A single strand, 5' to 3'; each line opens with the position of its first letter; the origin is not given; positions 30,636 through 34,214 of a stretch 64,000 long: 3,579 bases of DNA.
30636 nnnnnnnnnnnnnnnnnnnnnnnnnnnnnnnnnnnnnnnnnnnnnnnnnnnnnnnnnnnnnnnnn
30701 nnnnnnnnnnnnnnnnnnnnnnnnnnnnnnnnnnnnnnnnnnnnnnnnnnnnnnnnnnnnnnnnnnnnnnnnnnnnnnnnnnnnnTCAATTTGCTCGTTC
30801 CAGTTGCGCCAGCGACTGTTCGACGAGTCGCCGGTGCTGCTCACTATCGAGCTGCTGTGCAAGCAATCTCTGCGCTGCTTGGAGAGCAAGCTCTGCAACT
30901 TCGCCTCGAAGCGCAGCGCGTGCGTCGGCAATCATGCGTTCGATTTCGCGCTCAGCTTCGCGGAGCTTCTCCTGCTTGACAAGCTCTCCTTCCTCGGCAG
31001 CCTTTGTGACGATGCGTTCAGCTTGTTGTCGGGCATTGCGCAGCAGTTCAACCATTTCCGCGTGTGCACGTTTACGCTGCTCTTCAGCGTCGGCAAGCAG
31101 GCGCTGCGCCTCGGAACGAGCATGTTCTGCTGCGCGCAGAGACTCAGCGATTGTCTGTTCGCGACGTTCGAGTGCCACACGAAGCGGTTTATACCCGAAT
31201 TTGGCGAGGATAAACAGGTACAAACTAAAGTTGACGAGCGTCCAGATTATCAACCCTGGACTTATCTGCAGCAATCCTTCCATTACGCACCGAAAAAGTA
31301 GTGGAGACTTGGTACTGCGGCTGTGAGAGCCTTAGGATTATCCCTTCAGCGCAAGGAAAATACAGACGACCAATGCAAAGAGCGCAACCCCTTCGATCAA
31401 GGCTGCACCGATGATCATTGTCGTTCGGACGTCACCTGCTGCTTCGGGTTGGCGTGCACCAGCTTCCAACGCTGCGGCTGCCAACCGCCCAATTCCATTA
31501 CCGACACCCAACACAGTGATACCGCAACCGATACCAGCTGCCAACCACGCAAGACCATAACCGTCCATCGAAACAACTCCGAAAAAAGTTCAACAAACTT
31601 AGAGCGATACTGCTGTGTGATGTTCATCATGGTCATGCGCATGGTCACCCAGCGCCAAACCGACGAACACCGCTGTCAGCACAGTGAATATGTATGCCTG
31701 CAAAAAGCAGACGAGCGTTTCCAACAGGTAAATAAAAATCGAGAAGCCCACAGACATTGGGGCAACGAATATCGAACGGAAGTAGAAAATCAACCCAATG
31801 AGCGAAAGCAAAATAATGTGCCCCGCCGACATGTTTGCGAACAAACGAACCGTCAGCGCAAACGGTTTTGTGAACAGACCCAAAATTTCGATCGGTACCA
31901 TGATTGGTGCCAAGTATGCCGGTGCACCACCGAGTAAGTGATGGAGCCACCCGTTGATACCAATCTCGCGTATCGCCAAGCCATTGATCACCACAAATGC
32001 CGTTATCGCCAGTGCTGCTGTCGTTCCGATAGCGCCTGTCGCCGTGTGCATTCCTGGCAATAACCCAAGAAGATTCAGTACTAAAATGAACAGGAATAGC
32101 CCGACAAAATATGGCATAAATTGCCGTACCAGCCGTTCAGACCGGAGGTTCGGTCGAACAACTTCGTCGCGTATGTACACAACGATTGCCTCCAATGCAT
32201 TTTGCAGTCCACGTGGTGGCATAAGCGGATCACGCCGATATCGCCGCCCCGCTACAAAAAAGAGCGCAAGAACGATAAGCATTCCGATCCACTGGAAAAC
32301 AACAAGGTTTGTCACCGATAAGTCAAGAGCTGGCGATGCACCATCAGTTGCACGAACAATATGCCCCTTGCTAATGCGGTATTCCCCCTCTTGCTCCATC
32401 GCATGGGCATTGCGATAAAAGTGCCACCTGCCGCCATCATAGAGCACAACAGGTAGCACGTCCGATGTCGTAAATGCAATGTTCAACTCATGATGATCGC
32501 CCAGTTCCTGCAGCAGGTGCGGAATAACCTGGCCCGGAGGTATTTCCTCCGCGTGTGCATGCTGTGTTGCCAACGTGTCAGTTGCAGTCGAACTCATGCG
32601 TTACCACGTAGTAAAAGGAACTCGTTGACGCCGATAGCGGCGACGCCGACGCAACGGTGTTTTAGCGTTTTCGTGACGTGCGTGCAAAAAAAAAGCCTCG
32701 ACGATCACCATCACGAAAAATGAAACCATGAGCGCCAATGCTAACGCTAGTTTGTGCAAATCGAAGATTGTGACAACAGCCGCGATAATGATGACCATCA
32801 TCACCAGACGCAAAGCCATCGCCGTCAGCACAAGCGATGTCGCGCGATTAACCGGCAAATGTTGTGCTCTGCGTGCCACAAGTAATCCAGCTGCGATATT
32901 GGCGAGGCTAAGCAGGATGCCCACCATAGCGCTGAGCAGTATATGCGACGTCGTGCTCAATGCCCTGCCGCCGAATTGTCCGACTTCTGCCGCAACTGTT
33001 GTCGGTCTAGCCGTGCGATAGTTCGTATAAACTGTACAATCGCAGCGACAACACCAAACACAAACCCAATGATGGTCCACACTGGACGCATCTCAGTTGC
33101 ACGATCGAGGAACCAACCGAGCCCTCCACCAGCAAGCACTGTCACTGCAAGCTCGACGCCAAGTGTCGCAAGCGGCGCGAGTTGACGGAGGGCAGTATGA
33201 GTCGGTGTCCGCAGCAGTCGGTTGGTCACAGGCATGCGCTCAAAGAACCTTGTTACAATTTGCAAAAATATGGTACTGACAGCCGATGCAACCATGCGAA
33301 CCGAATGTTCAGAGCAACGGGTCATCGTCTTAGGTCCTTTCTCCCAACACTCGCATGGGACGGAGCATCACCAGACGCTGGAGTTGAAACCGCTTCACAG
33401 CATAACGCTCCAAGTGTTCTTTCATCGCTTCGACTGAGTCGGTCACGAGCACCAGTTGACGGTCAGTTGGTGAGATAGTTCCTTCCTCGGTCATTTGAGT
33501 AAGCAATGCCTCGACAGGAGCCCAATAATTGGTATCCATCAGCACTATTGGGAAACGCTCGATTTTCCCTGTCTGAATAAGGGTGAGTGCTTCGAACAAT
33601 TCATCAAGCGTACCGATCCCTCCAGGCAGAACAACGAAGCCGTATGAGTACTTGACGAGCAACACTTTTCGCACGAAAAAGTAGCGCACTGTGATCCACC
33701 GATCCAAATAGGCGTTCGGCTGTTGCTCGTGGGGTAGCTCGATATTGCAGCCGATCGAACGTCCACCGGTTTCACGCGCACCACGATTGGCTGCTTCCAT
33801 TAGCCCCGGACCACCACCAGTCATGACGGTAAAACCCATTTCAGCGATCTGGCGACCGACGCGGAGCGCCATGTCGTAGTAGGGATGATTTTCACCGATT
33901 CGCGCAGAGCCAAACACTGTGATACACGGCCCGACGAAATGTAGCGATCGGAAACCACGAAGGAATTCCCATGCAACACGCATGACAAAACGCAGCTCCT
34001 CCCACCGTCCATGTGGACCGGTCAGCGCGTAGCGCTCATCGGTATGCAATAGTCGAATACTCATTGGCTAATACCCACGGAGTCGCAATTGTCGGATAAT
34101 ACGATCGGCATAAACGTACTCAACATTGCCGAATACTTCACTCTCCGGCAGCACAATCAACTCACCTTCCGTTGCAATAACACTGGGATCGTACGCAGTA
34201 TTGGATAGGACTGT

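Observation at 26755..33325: ADP-heptose epimerase (hldD-like) inserted inside the F-type ATP synthase operon; atpD/atpC absent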

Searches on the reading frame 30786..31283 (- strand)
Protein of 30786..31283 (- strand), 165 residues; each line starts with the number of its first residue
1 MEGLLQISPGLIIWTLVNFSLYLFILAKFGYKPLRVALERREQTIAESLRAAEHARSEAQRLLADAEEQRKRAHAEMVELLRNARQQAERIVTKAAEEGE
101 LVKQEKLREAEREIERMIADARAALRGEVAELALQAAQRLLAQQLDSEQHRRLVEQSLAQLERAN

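Call 3: search_protein_families(library=ncbifam, proteins=[window:30786-31283:-], max_evalue=0.001)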
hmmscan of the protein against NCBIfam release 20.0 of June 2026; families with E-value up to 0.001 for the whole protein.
window:30786-31283:- (165 aa): 23 families
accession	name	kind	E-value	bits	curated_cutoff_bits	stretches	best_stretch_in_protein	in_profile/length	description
NF011042.0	PRK14472.1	equivalog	1.5e-27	96.7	198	1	3-162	12-171/175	F0F1 ATP synthase subunit B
NF011041.0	PRK14471.1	equivalog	3.9e-25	88.7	200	1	8-160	8-160/164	F0F1 ATP synthase subunit B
NF009991.0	PRK13460.1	equivalog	8.3e-25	87.7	183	1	4-163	11-170/173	F0F1 ATP synthase subunit B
TIGR01144.1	ATP_synt_b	equivalog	2.1e-24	86.1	65.5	1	16-161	2-147/147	F0F1 ATP synthase subunit B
NF004411.0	PRK05759.1-2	equivalog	3.7e-24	85.6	131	1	12-159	7-154/156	F0F1 ATP synthase subunit B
NF011043.0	PRK14473.1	equivalog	3.8e-22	79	168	1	5-165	4-164/164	F0F1 ATP synthase subunit B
NF009992.0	PRK13461.1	equivalog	6.7e-22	77.8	127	1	6-159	2-155/159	F0F1 ATP synthase subunit B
NF004413.0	PRK05759.1-4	equivalog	4.4e-21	75.6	197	1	12-161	7-156/156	F0F1 ATP synthase subunit B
NF004412.0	PRK05759.1-3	equivalog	5.2e-18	65.6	156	1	11-163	29-182/185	F0F1 ATP synthase subunit B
NF009987.0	PRK13453.1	equivalog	4.2e-17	62.4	172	1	9-158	18-167/173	F0F1 ATP synthase subunit B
NF005606.0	PRK07352.1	equivalog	6.2e-17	61.9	137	1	16-163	27-174/175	F0F1 ATP synthase subunit B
NF006611.0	PRK09173.1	equivalog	4e-15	56.2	195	1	13-161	5-154/159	F0F1 ATP synthase subunit B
NF005607.0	PRK07353.1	equivalog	6.7e-15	55.2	131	1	15-143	26-154/155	F0F1 ATP synthase subunit B'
NF011045.0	PRK14475.1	equivalog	1.2e-11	45.1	211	1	13-161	14-164/169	F0F1 ATP synthase subunit B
TIGR03321.1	alt_F1F0_F0_B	exception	1.3e-10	41.5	224.7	1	15-145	11-130/246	alternate F1F0 ATPase, F0 subunit B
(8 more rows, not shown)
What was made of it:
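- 30786..31283 (-): atpF, Fo subunit b. TIGR01144 scores 86.1 bits against 65.5 (call 3).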

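Call 4: search_protein_families(library=pfam, proteins=[window:30786-31283:-], max_evalue=0.001)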
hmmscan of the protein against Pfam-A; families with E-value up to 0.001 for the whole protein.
window:30786-31283:- (165 aa): 1 family
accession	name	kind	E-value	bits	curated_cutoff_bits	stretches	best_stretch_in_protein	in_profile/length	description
PF00430.23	ATP-synt_B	-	1.3e-21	77.5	28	1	12-141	2-131/132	ATP synthase B/B' CF(0)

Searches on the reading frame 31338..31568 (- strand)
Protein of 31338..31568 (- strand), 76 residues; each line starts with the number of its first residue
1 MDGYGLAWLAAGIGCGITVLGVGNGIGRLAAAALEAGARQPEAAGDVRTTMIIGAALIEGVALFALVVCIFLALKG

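Call 3: search_protein_families(library=ncbifam, proteins=[window:31338-31568:-], max_evalue=0.001)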
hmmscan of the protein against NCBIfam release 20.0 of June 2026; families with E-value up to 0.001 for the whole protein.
window:31338-31568:- (76 aa): 15 families
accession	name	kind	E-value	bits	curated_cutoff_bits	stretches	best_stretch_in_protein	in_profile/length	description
NF005363.0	PRK06876.1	equivalog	5.3e-14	51.8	71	1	6-74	7-75/80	F0F1 ATP synthase subunit C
TIGR01260.1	ATP_synt_c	equivalog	1.9e-13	50.2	43.95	1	20-72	3-55/58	ATP synthase F0 subunit C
NF005900.0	PRK07874.1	equivalog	2.4e-13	50.1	114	1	11-69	19-77/80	ATP synthase F0 subunit C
NF009998.0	PRK13468.1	equivalog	2.3e-11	43.8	116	1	9-72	13-76/88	F0F1 ATP synthase subunit C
NF005521.0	PRK07159.1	equivalog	8.6e-11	41.8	122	1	8-73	34-98/101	F0F1 ATP synthase subunit C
NF005608.0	PRK07354.1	equivalog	1.1e-10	42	128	1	9-72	11-74/81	F0F1 ATP synthase subunit C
NF009997.0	PRK13467.1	equivalog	1.4e-10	41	98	1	13-71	6-64/66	F0F1 ATP synthase subunit C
NF005733.0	PRK07558.1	equivalog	7.9e-10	38.8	85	1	6-72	6-71/75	F0F1 ATP synthase subunit C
NF009999.0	PRK13471.1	equivalog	8.4e-10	38.7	124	1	8-72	17-81/85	F0F1 ATP synthase subunit C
TIGR03322.1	alt_F1F0_F0_C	exception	9.6e-10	38.9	130.85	1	9-72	12-75/86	alternate F1F0 ATPase, F0 subunit C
NF006295.0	PRK08482.1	equivalog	1.1e-09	38.8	135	1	8-71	33-96/105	F0F1 ATP synthase subunit C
NF009996.0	PRK13466.1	equivalog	1.9e-08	34.3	110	1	13-70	6-63/66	F0F1 ATP synthase subunit C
NF007200.0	PRK09621.1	equivalog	0.00013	22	108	1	6-72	78-140/141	ATP synthase subunit C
NF009995.0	PRK13464.1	equivalog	0.00036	21.1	168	1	5-70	13-78/101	F0F1 ATP synthase subunit B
NF005124.0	PRK06558.1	equivalog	0.00072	19.4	127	1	5-73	91-155/159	V-type ATP synthase subunit K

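Call 4: search_protein_families(library=pfam, proteins=[window:31338-31568:-], max_evalue=0.001)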
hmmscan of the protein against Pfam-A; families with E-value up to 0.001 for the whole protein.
window:31338-31568:- (76 aa): 1 family
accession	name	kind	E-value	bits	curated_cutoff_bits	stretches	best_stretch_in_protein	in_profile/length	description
PF00137.26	ATP-synt_C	-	3.1e-16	59.8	24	1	9-72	1-60/60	ATP synthase subunit C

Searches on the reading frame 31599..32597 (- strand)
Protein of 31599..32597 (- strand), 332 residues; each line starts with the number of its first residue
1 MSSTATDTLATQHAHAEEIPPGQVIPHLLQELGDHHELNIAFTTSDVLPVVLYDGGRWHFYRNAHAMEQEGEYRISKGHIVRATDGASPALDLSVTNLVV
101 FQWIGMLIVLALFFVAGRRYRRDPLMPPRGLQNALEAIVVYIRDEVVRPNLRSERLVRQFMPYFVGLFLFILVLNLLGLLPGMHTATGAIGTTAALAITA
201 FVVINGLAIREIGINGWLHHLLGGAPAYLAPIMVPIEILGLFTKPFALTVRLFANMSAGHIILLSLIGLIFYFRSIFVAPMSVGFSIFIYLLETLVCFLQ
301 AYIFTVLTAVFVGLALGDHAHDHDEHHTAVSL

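Call 3: search_protein_families(library=ncbifam, proteins=[window:31599-32597:-], max_evalue=0.001)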
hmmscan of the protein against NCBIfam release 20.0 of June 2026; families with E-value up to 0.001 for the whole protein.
window:31599-32597:- (332 aa): 14 families
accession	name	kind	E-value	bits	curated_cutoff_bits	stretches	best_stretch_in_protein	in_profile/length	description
NF009953.0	PRK13419.1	equivalog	2.2e-83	280.4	460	1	90-328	104-342/346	F0F1 ATP synthase subunit A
NF004482.0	PRK05815.2-4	equivalog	6e-44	150.6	225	1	89-316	23-248/252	F0F1 ATP synthase subunit A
TIGR01131.1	ATP_synt_6_or_A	equivalog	4.8e-42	144.4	102.6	1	99-312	13-223/227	F0F1 ATP synthase subunit A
NF009952.0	PRK13417.1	equivalog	8e-41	140.6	531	2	185-319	217-352/352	F0F1 ATP synthase subunit A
NF004481.0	PRK05815.2-3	equivalog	5.4e-35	121.1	227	1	96-319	19-221/225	F0F1 ATP synthase subunit A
TIGR03306.1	altF1_A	exception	7.2e-30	104.2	302.1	1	95-314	16-214/217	alternate F1F0 ATPase, F0 subunit A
NF009954.0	PRK13420.1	equivalog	4e-28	98.7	272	1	93-323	17-224/229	F0F1 ATP synthase subunit A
NF009955.0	PRK13421.1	equivalog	4e-28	98.5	302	1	93-326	17-227/231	F0F1 ATP synthase subunit A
NF004486.0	PRK05815.3-4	equivalog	4.1e-27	95.4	272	1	92-315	22-222/224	F0F1 ATP synthase subunit A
NF004484.0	PRK05815.3-2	equivalog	9.6e-27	94.2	234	1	91-313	15-221/226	F0F1 ATP synthase subunit A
NF004479.0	PRK05815.1-4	equivalog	2.5e-23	82.6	268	1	94-313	16-231/238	F0F1 ATP synthase subunit A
NF004477.0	PRK05815.1-1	equivalog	3.7e-18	66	280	1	98-319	44-268/268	F0F1 ATP synthase subunit A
NF004485.0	PRK05815.3-3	equivalog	6e-16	58.6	249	1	106-318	35-254/281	F0F1 ATP synthase subunit A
NF004487.0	PRK05815.3-5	equivalog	1.4e-11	44.2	224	1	103-318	35-239/269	F0F1 ATP synthase subunit A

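Call 4: search_protein_families(library=pfam, proteins=[window:31599-32597:-], max_evalue=0.001)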
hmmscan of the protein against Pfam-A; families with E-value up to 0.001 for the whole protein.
window:31599-32597:- (332 aa): 1 family
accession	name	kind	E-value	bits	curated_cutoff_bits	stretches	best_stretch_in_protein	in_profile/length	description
PF00119.25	ATP-synt_A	-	1.4e-56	192.3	33.9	1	100-312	2-216/217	ATP synthase A chain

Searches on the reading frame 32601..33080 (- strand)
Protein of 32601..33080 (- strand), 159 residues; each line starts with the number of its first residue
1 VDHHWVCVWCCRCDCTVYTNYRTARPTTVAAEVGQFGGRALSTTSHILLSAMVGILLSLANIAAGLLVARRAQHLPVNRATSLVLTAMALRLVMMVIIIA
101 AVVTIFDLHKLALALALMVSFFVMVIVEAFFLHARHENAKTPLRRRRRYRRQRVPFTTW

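Call 3: search_protein_families(library=ncbifam, proteins=[window:32601-33080:-], max_evalue=0.001)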
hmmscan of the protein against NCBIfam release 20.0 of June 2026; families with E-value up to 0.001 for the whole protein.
window:32601-33080:- (159 aa): 1 family
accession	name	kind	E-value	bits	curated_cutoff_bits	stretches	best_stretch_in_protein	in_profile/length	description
NF053722.1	Cg1360_fam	equivalog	0.00033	20.6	40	1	48-131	35-118/128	Cg1360 family ATP-synthase-associated protein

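Call 4: search_protein_families(library=pfam, proteins=[window:32601-33080:-], max_evalue=0.001)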
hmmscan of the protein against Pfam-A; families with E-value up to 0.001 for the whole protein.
window:32601-33080:- (159 aa): 1 family
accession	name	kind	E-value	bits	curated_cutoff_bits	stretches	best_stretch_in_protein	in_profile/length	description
PF03899.21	ATP-synt_I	-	0.00087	20.1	25.1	1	43-118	21-99/99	ATP synthase I chain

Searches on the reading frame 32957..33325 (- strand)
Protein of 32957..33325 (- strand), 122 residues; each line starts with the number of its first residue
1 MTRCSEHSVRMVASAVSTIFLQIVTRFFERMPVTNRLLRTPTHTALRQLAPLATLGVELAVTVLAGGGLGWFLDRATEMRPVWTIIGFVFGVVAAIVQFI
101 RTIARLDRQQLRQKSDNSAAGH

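Call 3: search_protein_families(library=ncbifam, proteins=[window:32957-33325:-], max_evalue=0.001)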
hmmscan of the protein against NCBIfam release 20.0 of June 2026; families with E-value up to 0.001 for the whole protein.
window:32957-33325:- (122 aa): 0 families

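Call 4: search_protein_families(library=pfam, proteins=[window:32957-33325:-], max_evalue=0.001)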
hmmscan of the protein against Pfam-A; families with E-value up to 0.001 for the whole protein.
window:32957-33325:- (122 aa): 1 family
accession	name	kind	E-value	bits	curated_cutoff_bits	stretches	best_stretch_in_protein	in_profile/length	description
PF09527.15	ATPase_gene1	-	3.4e-14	53.1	26.6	1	50-101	2-53/54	Putative F0F1-ATPase subunit Ca2+/Mg2+ transporter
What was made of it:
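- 32957..33235 (-): atpZ (AtpZ/AtpR-type small membrane protein, PF09527). The longest ORF starts at 33325. The ATG at 33235 gives 92 aa, as in relatives. PF09527 scores 53.1 bits against a cut-off of 26.6 (call 4).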

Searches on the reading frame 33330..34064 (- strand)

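Call 40: search_protein_families(library=ncbifam, proteins=[window:33330-34064:-], max_evalue=0.00001)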
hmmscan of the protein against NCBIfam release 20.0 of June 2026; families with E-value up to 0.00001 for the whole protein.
window:33330-34064:- (244 aa): 4 families
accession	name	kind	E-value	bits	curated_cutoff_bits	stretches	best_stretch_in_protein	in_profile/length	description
TIGR00730.1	TIGR00730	subfamily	1.1e-43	149.1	96.35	1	47-221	2-178/178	TIGR00730 family Rossman fold protein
TIGR00725.1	TIGR00725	hypoth_equivalog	2.4e-21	75.9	106.9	1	48-202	4-144/159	TIGR00725 family protein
NF058542.1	CtkRMPhLog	equivalog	5.4e-19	68.8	300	1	61-214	16-171/177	cytokinin riboside 5'-monophosphate phosphoribohydrolase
NF038390.1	Nsidase_PpnN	equivalog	3.6e-09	35.9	450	1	50-179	150-287/450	nucleotide 5'-monophosphate nucleosidase PpnN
